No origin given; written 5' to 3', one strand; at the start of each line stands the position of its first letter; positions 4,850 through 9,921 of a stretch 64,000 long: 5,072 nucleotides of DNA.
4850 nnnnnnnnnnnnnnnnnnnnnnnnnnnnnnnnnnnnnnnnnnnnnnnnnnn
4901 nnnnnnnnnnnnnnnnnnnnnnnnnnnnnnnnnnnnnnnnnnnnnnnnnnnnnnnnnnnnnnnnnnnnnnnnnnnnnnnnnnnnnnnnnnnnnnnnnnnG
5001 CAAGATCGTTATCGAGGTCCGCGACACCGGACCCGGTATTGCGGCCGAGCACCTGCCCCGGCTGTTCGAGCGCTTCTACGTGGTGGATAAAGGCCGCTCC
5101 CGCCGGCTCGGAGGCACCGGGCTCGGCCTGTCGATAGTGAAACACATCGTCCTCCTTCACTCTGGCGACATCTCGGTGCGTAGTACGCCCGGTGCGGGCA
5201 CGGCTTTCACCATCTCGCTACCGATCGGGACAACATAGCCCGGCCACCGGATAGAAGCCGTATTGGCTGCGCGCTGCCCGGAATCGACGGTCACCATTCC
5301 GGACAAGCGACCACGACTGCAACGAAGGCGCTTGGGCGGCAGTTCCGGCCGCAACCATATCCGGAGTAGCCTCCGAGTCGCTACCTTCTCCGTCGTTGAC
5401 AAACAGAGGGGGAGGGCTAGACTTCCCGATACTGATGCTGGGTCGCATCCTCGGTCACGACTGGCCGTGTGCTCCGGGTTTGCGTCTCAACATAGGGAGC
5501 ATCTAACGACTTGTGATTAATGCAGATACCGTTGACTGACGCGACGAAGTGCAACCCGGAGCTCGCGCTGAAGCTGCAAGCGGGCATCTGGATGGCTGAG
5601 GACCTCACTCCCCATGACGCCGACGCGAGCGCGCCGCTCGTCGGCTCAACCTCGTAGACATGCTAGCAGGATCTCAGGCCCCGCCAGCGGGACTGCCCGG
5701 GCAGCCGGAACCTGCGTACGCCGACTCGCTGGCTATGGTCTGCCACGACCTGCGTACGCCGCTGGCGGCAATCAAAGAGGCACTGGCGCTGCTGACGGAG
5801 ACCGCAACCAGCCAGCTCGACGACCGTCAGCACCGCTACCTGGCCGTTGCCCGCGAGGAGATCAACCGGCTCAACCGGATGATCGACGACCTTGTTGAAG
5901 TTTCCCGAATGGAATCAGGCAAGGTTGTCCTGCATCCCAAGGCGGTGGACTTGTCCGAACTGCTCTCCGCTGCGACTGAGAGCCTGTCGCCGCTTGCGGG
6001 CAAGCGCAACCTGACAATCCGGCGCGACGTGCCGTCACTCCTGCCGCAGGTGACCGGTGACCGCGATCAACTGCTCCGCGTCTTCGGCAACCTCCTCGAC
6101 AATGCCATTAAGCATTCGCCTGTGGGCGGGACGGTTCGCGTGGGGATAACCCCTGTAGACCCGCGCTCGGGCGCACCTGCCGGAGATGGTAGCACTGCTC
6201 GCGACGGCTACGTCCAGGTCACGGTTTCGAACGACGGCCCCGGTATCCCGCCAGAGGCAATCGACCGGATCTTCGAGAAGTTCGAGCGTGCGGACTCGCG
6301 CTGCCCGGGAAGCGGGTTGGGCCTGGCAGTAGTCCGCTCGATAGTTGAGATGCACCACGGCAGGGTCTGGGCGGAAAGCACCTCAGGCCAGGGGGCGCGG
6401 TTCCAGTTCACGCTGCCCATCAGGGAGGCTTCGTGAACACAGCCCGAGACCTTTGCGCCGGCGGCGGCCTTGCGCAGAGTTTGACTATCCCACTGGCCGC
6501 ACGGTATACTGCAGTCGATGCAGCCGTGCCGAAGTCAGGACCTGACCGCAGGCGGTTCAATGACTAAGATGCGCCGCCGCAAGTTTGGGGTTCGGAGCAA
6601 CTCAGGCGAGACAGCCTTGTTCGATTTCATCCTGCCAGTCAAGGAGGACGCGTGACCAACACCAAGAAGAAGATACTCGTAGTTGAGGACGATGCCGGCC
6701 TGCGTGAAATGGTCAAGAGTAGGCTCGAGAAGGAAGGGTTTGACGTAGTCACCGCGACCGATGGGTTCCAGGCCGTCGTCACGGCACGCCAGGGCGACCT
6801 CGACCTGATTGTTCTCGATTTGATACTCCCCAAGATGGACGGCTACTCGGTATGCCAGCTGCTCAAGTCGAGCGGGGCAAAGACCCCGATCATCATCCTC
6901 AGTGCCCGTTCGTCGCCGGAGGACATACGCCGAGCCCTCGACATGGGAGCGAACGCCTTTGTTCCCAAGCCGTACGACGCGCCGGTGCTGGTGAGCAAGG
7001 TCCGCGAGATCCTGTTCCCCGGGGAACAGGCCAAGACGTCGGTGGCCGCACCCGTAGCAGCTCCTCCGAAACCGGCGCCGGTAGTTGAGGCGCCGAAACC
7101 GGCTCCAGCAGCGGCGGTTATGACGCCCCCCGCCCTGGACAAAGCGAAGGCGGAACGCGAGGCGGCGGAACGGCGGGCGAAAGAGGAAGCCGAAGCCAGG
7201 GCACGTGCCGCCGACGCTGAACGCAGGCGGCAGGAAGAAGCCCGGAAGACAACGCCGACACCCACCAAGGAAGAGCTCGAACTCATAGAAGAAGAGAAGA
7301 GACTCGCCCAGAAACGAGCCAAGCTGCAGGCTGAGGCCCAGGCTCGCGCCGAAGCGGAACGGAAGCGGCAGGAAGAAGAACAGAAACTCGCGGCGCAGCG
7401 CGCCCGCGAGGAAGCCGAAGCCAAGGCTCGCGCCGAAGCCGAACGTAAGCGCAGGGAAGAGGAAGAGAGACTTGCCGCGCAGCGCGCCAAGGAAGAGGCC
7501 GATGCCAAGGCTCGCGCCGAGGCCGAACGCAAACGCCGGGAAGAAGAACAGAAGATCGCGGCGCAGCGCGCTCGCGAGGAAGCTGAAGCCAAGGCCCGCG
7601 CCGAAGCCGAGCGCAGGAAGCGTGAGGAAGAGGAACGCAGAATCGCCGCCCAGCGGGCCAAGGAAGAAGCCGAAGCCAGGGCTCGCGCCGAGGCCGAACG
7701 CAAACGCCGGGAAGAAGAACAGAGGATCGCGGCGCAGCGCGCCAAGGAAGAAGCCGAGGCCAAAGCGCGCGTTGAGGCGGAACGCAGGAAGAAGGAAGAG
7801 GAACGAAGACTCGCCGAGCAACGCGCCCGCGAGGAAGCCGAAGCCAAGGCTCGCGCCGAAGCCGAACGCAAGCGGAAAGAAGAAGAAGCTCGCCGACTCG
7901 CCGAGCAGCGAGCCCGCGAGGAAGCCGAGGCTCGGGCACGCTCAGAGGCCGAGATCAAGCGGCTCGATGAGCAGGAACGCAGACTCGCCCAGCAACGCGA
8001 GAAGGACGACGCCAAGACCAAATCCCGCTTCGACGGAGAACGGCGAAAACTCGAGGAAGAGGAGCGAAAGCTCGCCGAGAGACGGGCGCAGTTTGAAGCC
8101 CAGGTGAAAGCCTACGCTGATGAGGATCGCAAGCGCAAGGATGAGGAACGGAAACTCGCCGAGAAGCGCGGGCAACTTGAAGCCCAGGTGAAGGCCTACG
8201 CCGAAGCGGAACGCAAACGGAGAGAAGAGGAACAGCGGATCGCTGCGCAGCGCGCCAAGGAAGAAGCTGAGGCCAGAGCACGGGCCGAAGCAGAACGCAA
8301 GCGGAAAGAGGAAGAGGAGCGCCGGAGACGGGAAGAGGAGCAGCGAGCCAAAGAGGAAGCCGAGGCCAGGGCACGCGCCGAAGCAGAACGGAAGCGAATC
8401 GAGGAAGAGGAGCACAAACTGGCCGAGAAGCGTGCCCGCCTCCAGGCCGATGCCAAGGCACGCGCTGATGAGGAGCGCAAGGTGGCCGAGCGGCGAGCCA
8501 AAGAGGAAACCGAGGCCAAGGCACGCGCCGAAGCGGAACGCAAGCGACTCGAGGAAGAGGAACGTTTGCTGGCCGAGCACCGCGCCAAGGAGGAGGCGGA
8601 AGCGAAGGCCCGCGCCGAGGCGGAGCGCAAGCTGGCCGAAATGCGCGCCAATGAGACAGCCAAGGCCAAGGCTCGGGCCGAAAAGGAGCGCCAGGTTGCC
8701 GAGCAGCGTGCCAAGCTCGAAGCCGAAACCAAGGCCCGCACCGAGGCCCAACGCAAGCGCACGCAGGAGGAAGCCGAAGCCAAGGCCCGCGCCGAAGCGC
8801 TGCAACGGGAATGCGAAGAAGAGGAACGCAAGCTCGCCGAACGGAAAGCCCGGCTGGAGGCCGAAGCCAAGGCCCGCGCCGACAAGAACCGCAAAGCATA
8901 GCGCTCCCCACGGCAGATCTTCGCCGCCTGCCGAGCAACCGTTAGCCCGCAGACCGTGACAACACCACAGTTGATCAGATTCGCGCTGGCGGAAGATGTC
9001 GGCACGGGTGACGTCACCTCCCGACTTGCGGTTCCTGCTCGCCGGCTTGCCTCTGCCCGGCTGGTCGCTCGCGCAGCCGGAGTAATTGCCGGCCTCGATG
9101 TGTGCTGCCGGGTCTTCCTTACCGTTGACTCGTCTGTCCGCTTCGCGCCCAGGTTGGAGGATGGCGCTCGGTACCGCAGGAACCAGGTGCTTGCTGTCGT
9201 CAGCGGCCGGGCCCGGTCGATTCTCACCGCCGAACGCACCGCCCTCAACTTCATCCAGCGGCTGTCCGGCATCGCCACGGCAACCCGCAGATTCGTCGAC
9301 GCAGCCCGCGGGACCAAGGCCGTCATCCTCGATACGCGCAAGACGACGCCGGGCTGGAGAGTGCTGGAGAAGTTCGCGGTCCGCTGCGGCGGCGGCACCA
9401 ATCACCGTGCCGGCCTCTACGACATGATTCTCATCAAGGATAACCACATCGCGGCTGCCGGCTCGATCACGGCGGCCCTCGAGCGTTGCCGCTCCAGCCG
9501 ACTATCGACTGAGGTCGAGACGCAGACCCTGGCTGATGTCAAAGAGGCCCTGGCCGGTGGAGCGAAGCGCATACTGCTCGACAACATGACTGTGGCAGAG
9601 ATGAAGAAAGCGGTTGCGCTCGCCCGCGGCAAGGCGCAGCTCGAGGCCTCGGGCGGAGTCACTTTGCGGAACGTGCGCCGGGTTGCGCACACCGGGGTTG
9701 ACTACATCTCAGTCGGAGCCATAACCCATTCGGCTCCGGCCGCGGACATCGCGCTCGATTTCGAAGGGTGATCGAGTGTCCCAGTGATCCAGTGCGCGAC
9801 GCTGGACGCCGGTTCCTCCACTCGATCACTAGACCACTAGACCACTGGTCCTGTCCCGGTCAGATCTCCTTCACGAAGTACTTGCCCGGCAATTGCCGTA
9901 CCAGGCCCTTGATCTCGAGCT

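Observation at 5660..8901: Sensorless kinase next to a response regulator whose output is a ~590-residue charged single-helix-like tail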

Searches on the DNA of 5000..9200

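Call 33: search_rna_families(source=window, start=5000, end=9200, threshold=evalue, max_evalue=0.1)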
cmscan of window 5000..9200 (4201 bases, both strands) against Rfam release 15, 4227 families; matches with E-value up to 0.1: 0.
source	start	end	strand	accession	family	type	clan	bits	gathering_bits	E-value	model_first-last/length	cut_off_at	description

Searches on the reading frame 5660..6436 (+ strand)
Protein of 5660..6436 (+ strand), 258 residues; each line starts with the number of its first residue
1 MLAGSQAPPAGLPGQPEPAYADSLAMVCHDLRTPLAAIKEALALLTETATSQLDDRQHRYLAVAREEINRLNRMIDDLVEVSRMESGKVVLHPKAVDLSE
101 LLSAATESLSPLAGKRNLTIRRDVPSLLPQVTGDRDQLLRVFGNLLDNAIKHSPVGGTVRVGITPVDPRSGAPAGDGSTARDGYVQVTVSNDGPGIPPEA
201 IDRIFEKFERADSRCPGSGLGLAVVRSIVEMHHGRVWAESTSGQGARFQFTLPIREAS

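Call 3: search_protein_families(library=pfam, proteins=[window:5660-6436:+], max_evalue=0.01)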
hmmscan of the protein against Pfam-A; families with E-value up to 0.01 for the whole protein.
window:5660-6436:+ (258 aa): 4 families
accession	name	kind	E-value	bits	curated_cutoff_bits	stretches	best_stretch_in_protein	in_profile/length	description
PF02518.31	HATPase_c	-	3.4e-31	108.4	26.4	1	133-255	1-110/111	Histidine kinase-, DNA gyrase B-, and HSP90-like ATPase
PF00512.31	HisKA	-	2.1e-17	63.4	26.9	1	24-87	6-66/66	His Kinase A (phospho-acceptor) domain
PF13581.12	HATPase_c_2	-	0.0023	18.4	27.4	1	147-230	41-110/127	Histidine kinase-like ATPase domain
PF14501.12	HATPase_c_5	-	0.0023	18.2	22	0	138-151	6-19/102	GHKL domain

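Call 32: search_protein_families(library=ncbifam, proteins=[window:5660-6436:+], max_evalue=0.001)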
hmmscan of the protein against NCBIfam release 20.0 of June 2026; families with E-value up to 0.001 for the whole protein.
window:5660-6436:+ (258 aa): 77 families (the best 25 are shown)
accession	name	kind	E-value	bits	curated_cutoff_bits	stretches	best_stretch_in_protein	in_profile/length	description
NF006800.0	PRK09303.1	equivalog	3.9e-51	174.2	342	1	24-256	155-379/383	histidine kinase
NF033092.0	HK_WalK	equivalog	3.3e-47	161.4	725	1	25-254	377-594/594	cell wall metabolism sensor histidine kinase WalK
NF046044.1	PnpS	equivalog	3.3e-47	161.3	400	1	22-253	172-390/390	two-component system histidine kinase PnpS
TIGR02966.1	phoR_proteo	equivalog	7.5e-45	153.4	334.2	1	22-252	116-333/333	phosphate regulon sensor histidine kinase PhoR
NF041880.1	EPS_EpsF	equivalog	8.1e-42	143.3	900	1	24-253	278-492/492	response regulator EpsF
TIGR01386.1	cztS_silS_copS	subfamily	1.6e-40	139.5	292.55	1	27-253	248-457/457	heavy metal sensor histidine kinase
NF033091.0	HK_VanS_ACDEFG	equivalog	5.1e-39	134.1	400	1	24-252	78-292/293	vancomycin resistance histidine kinase VanS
NF045911.1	TCSHisKinNblS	equivalog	3.8e-38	131.2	1000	1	23-254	391-620/621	two-component system sensor histidine kinase NblS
NF041735.1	hist_kin_RppB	equivalog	1.5e-36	126.2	400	1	25-253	221-438/438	two-component system sensor histidine kinase RppB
NF040691.1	MtrAB_MtrB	equivalog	4.2e-36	125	450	1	27-255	278-493/507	MtrAB system histidine kinase MtrB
NF047874.1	MASE3_PAS_HK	subfamily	6.5e-36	124.3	560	1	25-256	403-627/655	MASE3 domain-containing sensor histidine kinase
NF008312.0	PRK11100.1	equivalog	1.5e-35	122.9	356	1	26-254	262-474/477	two-component system sensor histidine kinase CreC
NF008468.0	PRK11360.1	equivalog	7.7e-35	120.3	646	1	25-256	401-610/616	two-component system sensor histidine kinase AtoS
TIGR02956.1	TMAO_torS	equivalog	1e-34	119.9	676.5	1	23-257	467-685/967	TMAO reductase system sensor histidine kinase/response regulator TorS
NF007793.0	PRK10490.1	equivalog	7.2e-34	116.9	1123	1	24-256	668-884/895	two-component system sensor histidine kinase KdpD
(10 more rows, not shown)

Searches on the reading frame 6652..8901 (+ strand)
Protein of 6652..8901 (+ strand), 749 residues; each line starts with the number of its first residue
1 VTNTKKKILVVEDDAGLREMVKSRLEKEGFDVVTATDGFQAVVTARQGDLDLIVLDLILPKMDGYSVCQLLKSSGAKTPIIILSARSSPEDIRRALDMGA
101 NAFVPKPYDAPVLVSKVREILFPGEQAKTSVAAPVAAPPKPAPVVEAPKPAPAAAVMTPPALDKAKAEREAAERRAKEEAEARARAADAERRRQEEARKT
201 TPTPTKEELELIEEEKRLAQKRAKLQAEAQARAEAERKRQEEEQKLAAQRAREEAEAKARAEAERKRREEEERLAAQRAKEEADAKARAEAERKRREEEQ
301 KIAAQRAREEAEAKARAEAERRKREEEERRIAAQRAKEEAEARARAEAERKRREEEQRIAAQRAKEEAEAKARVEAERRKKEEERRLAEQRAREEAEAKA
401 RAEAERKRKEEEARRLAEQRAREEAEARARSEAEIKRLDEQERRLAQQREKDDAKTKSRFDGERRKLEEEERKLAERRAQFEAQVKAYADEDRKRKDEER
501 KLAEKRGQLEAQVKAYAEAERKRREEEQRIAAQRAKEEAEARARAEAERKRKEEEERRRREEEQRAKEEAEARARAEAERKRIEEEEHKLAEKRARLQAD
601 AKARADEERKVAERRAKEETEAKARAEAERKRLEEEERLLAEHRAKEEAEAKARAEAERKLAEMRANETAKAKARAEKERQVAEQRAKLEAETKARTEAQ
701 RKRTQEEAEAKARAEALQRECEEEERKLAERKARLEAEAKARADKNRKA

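Call 3: search_protein_families(library=pfam, proteins=[window:6652-8901:+], max_evalue=0.01)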
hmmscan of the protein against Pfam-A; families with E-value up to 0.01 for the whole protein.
window:6652-8901:+ (749 aa): 1 family
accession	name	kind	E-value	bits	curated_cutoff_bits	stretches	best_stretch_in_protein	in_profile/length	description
PF00072.30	Response_reg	-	1.3e-27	96.6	30.2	1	8-117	1-110/111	Response regulator receiver domain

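Call 6: find_homologous_proteins(query=window:6652-8898:+, region=1-175, max_evalue=0.00001)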
Query window:6652-8898:+, residues 1-175 (175 aa): 158 proteins with E <= 0.00001 among 8000 candidates; the best 120 are listed.
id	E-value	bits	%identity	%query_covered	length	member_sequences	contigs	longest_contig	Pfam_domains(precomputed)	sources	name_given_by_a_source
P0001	7.4e-51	190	40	66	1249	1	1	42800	PF13426.14,PF08448.17,PF02518.32,PF00486.35,PF00512.32,PF00989.32,PF00072.31,PF01627.29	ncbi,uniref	ncbi:response regulator [Chroococcidiopsis sp.]|uniref:response regulator n=1 Tax=Chroococcidiopsis 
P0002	2.0e-50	189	40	66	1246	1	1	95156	PF13426.14,PF02518.32,PF00486.35,PF00512.32,PF00989.32,PF00072.31,PF01627.29,PF21695.4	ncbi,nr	ncbi:hypothetical protein B7486_27045 [cyanobacterium TDX16]|nr:hypothetical protein B7486_27045 [cy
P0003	7.6e-37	145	39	59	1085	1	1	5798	PF08447.19,PF13188.14,PF13185.13,PF01590.33,PF08448.17,PF02518.32,PF13492.13,PF00512.32,PF00989.32,PF00072.31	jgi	jgi:PAS domain S-box-containing protein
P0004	5.0e-30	123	39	68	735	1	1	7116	PF02518.32,PF00512.32,PF23198.2,PF00072.31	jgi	jgi:signal transduction histidine kinase/CheY-like chemotaxis protein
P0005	6.7e-30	122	35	78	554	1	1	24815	PF02518.32,PF00072.31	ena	-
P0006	1.3e-29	121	34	82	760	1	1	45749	PF02518.32,PF00512.32,PF23198.2,PF00072.31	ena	-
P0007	3.5e-29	120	36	66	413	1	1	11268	PF00072.31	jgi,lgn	-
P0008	4.1e-29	120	37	65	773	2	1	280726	PF13426.14,PF13188.14,PF08448.17,PF02518.32,PF00512.32,PF00989.32,PF00072.31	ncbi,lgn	-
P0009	1.1e-28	118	38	67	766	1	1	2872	PF02518.32,PF00512.32,PF00072.31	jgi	jgi:signal transduction histidine kinase/DNA-binding response OmpR family regulator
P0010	6.0e-28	116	35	82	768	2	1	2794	PF02518.32,PF00512.32,PF00072.31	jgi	jgi:signal transduction histidine kinase/DNA-binding response OmpR family regulator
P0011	1.2e-27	115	37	66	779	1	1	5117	PF13426.14,PF13188.14,PF12860.14,PF08448.17,PF02518.32,PF00512.32,PF00989.32,PF00072.31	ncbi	-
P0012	2.1e-27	114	35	82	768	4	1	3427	PF02518.32,PF00512.32,PF00072.31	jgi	jgi:signal transduction histidine kinase/DNA-binding response OmpR family regulator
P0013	4.9e-27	113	30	97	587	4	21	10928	PF00211.26,PF00072.31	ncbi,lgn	-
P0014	6.8e-27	113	41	51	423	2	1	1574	PF02518.32,PF23198.2,PF00072.31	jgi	-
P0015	2.2e-25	108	32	79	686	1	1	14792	PF13426.14,PF13188.14,PF02518.32,PF00512.32,PF00989.32,PF00072.31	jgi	jgi:PAS domain S-box-containing protein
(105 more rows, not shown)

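Call 32: search_protein_families(library=ncbifam, proteins=[window:6652-8898:+], max_evalue=0.001)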
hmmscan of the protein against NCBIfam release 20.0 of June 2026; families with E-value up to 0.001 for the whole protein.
window:6652-8898:+ (749 aa): 82 families (the best 25 are shown)
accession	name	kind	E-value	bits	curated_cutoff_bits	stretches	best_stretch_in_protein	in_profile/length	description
NF041733.1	resp_reg_CseB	equivalog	6.5e-29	100.9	350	1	7-129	2-123/228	two-component system response regulator CseB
NF040689.1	MtrAB_MtrA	equivalog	2.5e-27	95.7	300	1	8-128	1-120/219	MtrAB system response regulator MtrA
NF045944.1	ResRegRpaBCyano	equivalog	6.8e-26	91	330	1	9-125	1-116/229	response regulator transcription factor RpaB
NF007005.1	PRK09468.1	equivalog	7.4e-25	87.7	331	1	4-122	2-120/237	osmolarity response regulator transcription factor OmpR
TIGR02154.1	PhoB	equivalog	2.2e-24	86.1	296.2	1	5-121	2-120/226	phosphate regulon transcriptional regulator PhoB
NF007135.0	PRK09581.1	equivalog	4.5e-23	81.8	474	1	7-119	4-118/457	PleD family two-component system response regulator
TIGR01387.1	cztR_silR_copR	subfamily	5e-23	81.9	279.2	1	8-126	1-119/218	heavy metal response regulator transcription factor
NF008296.0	PRK11083.1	equivalog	9.9e-22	77.5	273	1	4-126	2-123/228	two-component system response regulator CreB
NF033120.0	vanR_FM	exception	1.2e-21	77.4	460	1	7-118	5-115/231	vancomycin resistance response regulator transcription factor, VanR-F/VanR-M family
NF008199.0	PRK10955.1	equivalog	3.1e-21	76.4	341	1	6-122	2-116/232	envelope stress response regulator transcription factor CpxR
NF040534.1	resp_reg_YycF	equivalog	6.8e-21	74.6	340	1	6-121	1-115/231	response regulator YycF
NF012227.0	AdeR_RR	equivalog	8.1e-21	74.6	340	1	4-128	10-133/239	efflux system response regulator transcription factor AdeR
NF045991.1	RespRegCtrARhodob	equivalog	4.5e-20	72.4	350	1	7-121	2-116/224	response regulator transcription factor CtrA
NF053854.1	RespRegPhoBBctds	equivalog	5.2e-20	71.8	270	1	8-126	1-120/225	two-component system response regulator PhoB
NF051850.1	RespRegRprY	equivalog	1.8e-19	70.1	370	1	4-121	3-120/234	response regulator transcription factor RprY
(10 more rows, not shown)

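Call 41: predict_structure(alignment_id=A1)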
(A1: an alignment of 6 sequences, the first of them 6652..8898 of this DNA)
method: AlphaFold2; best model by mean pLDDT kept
length: 749 residues; sequences in the alignment: 6
mean_pLDDT: 76.1   pTM: 0.26
mean pLDDT of the five models: 76.1, 71.0, 68.3, 64.6, 64.3
residues with pLDDT >= 90: 36; 70-90: 555; 50-70: 89; < 50: 69
segments of 3 or more residues with pLDDT < 50: 126-142, 144-158, 160-164, 196-205, 364-373
pLDDT, mean of each block of 10 residues (from residue 1): 73 88 91 91 86 89 88 82 74 83 80 89 59 34 36 35 53 77 75 52 49 74 81 83 84 85 85 83 83 81 82 84 85 83 80 69 48 49 65 77 81 83 80 83 85 83 84 83 79 79 80 77 71 61 51 56 68 75 79 82 81 81 83 85 85 86 86 86 87 85 85 85 84 83 62
secondary structure, 60 per line:
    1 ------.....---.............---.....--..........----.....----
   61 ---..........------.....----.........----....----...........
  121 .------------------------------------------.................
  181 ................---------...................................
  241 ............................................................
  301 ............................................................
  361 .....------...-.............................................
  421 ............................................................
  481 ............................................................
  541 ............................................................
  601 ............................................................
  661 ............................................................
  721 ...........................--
elements in order (helices of 4 or more, strands of 3 or more residues): E7-11 H15-27 E31-35 H38-47 E52-56 H64-73 E80-84 H89-97 E102-105 H110-121 H164-196 H206-365 H376-747

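Call 60: search_protein_representatives(protein=window:6652-8898:+)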
Query: 749 residues. Proteins with E-value up to 0.001 (for the whole library): 715651; up to 1e-10: 94028; up to 1e-30: 379. The best 150 are listed.
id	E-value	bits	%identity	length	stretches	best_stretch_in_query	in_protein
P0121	2.5e-73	264.1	75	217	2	3-210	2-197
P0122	3.8e-53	197.4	41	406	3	4-122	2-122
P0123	1.5e-50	188.9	31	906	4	7-127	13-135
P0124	5.8e-47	177.0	34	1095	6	7-121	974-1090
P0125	9.2e-47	176.3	37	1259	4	7-120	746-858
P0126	7.2e-46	173.4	32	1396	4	6-121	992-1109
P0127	9.2e-46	173.0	32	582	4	5-155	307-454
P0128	7.7e-45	170.0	33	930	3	7-131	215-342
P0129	8.4e-45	169.9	34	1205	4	3-123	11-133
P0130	1.3e-44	169.2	31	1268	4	7-121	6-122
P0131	2.8e-44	168.1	38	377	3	5-121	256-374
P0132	3.9e-44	167.7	34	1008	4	5-121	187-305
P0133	6.1e-44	167.0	31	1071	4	6-117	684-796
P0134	7.1e-44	166.8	41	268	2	7-154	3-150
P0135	2.4e-43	165.0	36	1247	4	6-122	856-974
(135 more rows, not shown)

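Call 62: find_homologous_proteins(query=window:6652-8898:+, region=420-749, max_evalue=1e-10)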
Query window:6652-8898:+, residues 420-749: the 8000 candidates sharing most words with the query were scored; none scored E <= 1e-10.

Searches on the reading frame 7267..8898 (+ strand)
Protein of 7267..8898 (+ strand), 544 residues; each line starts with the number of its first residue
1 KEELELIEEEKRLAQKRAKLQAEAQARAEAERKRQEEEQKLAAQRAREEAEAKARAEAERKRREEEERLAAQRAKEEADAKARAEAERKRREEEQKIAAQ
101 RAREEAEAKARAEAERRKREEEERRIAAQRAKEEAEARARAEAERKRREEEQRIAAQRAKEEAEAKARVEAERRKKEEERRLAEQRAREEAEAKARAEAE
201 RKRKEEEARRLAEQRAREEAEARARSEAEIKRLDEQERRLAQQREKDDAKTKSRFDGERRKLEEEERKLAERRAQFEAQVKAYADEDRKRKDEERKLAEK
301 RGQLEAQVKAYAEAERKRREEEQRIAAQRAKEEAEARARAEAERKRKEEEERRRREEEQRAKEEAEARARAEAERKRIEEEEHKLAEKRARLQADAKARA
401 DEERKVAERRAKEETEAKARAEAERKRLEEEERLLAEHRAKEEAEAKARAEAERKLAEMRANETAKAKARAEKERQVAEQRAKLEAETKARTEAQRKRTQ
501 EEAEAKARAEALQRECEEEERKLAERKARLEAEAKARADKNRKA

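Call 66: search_solved_structures(query=window:7267-8898:+, max_evalue=0.01, show_alignments=2)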
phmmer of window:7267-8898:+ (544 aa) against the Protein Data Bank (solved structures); distinct sequences matched with E-value up to 0.01: 0.

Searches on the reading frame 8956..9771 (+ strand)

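Call 3: search_protein_families(library=pfam, proteins=[window:8956-9771:+], max_evalue=0.01)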
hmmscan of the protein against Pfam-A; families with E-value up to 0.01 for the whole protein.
window:8956-9771:+ (271 aa): 2 families
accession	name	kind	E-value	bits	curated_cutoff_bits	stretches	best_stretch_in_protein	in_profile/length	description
PF01729.25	QRPTase_C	-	3.1e-58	196.7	23.1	1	106-268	1-169/169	Quinolinate phosphoribosyl transferase, C-terminal domain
PF02749.22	QRPTase_N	-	6.4e-19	68.4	27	1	19-104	1-82/82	Quinolinate phosphoribosyl transferase, N-terminal domain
